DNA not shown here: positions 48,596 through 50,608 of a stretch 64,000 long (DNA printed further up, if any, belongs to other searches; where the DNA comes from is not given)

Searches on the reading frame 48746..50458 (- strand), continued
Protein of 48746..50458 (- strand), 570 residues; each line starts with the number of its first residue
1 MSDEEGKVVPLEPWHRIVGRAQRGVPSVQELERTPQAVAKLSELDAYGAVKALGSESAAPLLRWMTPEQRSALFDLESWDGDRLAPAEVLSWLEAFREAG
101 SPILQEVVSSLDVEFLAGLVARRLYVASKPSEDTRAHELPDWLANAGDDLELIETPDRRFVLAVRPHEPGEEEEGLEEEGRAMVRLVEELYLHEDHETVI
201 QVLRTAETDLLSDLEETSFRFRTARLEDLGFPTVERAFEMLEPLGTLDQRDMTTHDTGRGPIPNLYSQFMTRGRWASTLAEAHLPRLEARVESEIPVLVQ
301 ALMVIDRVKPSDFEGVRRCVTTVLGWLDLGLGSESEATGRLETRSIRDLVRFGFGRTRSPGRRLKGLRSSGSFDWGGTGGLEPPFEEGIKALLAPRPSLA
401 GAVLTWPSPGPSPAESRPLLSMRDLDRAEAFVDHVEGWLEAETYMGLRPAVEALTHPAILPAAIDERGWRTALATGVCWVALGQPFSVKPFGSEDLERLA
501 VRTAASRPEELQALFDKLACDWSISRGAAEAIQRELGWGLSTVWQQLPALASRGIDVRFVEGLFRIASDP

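Call 38: find_related_loci(query=A1, collection=metagenome_contigs, flank=8000)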
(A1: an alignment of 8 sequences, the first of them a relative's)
Query A1 (570 aa) in metagenome_contigs; peptide patterns used: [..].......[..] (x = any residue, [..] = any of these).
316 stretches matched a pattern; 222 encode a relative of the query (tblastn E <= 1e-3); the best 80 are kept; 80 distinct loci.
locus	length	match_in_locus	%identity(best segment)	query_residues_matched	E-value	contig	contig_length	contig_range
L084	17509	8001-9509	35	1-499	8e-62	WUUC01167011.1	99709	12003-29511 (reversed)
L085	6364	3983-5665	34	7-565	3e-60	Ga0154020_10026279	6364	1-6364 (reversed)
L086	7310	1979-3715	32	6-564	9e-53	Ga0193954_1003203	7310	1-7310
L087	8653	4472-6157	32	33-565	2e-50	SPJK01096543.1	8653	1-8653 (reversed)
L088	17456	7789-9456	31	13-565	2e-51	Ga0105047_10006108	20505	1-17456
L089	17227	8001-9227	32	5-392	1e-43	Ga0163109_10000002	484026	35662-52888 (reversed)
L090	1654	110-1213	31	1-367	4e-26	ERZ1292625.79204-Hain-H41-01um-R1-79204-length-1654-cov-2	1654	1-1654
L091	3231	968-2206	30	19-438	4e-24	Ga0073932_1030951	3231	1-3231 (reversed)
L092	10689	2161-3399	29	19-438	1e-23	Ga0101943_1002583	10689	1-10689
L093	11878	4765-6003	29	19-438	2e-23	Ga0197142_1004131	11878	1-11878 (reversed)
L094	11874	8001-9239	29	19-438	1e-23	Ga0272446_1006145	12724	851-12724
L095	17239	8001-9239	29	19-438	8e-23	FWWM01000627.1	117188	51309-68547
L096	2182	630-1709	27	45-435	1e-22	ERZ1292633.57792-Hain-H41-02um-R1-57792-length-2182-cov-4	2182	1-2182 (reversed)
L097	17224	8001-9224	28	21-442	2e-21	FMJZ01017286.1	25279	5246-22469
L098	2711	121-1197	28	45-435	8e-22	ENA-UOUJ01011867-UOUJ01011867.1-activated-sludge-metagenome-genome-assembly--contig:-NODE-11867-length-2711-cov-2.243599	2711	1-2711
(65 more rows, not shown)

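Call 71: search_protein_families(library=padloc, proteins=[window:48746-50458:-], max_evalue=0.01)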
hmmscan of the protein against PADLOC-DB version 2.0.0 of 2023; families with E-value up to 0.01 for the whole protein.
window:48746-50458:- (570 aa): 0 families

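Call 72: search_protein_families(library=phrogs, proteins=[window:48746-50458:-], max_evalue=0.01)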
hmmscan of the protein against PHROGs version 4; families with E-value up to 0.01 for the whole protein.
window:48746-50458:- (570 aa): 0 families
